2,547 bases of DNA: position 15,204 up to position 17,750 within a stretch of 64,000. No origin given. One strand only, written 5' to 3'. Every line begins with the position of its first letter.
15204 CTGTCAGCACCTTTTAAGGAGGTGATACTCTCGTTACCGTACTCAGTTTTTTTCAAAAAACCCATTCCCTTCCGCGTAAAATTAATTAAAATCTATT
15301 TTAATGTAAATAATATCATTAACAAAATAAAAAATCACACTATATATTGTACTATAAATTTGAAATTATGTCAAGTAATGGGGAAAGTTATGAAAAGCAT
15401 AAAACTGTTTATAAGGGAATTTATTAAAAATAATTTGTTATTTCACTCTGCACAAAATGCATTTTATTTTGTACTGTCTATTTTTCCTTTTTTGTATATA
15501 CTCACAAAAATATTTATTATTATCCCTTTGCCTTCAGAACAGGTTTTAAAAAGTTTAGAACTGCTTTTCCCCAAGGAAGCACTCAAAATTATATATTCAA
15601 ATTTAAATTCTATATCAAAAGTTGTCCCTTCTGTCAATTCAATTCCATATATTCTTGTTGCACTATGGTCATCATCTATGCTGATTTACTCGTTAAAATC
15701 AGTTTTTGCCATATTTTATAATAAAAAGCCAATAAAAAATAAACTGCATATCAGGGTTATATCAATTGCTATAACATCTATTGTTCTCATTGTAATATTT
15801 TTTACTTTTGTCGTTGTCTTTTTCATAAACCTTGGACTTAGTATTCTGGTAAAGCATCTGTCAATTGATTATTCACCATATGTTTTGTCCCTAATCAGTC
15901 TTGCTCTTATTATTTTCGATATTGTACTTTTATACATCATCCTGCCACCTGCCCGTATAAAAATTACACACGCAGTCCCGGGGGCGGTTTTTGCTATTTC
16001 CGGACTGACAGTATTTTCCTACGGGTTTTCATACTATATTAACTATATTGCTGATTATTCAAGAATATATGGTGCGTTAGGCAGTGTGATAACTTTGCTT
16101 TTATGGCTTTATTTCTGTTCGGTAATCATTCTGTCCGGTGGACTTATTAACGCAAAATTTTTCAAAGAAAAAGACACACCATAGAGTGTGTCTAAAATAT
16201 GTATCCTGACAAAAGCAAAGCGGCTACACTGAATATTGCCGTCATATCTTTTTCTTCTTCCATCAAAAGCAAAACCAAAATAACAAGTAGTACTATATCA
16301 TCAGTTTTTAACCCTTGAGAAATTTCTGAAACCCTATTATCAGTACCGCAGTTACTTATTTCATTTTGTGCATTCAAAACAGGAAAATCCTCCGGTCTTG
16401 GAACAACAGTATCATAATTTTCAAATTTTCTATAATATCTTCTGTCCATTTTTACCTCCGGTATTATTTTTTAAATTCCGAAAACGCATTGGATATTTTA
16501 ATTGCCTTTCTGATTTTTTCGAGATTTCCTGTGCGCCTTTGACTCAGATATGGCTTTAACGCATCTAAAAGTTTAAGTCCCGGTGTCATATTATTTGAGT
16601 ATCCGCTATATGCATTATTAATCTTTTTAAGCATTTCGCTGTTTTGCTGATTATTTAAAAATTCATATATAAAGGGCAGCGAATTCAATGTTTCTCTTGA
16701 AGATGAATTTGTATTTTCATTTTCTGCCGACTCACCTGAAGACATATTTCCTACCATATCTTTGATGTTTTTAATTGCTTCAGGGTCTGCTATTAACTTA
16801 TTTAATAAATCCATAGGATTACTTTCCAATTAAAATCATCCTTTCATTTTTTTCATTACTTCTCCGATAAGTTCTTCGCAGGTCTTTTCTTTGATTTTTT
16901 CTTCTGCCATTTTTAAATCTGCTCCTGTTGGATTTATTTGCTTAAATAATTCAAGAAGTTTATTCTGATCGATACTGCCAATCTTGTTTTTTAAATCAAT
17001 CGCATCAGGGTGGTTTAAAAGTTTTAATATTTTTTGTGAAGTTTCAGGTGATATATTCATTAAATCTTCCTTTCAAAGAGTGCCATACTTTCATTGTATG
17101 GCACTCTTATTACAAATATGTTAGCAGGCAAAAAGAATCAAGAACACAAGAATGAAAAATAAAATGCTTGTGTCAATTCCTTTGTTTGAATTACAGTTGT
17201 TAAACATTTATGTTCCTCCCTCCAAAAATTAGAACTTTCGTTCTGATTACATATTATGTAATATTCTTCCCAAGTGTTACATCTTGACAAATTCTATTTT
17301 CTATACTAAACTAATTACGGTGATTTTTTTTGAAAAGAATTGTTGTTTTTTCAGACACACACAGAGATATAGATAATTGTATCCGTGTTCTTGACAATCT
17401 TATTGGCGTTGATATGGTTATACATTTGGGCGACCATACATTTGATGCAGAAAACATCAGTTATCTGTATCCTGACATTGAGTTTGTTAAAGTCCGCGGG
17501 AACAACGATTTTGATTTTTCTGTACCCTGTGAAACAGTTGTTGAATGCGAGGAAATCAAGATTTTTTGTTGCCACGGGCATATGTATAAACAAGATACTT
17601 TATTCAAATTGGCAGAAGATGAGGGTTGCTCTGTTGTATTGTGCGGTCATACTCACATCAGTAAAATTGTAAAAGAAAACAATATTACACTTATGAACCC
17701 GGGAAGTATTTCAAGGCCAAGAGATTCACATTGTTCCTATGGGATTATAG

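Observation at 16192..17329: Uncharacterised minus-strand small-gene cluster with a strongly SD-driven 28-aa hydrophobic micro-ORF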

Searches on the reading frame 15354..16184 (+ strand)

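Call 3: search_protein_families(library=pfam, proteins=[window:15354-16184:+], max_evalue=1)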
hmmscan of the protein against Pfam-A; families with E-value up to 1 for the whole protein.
window:15354-16184:+ (276 aa): 2 families
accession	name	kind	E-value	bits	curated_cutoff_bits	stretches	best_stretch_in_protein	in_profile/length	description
PF03631.20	Virul_fac_BrkB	-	1.3e-44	153.3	33.7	1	25-271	2-257/259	Virulence factor BrkB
PF23600.1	DUF7139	-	0.16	12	30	1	147-226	32-108/150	Domain of unknown function (DUF7139)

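Call 4: search_protein_families(library=ncbifam, proteins=[window:15354-16184:+], max_evalue=1)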
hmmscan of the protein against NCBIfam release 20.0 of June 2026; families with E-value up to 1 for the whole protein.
window:15354-16184:+ (276 aa): 3 families
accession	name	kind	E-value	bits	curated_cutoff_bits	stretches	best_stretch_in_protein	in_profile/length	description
TIGR00765.1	yihY_not_rbn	subfamily_domain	1.9e-28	100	73.15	1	17-267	4-254/259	YihY family inner membrane protein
NF002457.0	PRK01637.1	equivalog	6e-15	55.2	307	1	5-269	9-274/295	virulence factor BrkB family protein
NF003256.0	PRK04214.1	equivalog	6.5e-15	55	500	1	16-266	20-270/412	ribonuclease BN/unknown domain fusion protein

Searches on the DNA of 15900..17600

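Call 40: search_rna_families(source=window, start=15900, end=17600, threshold=evalue, max_evalue=1)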
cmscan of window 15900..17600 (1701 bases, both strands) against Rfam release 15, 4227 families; matches with E-value up to 1: 0.
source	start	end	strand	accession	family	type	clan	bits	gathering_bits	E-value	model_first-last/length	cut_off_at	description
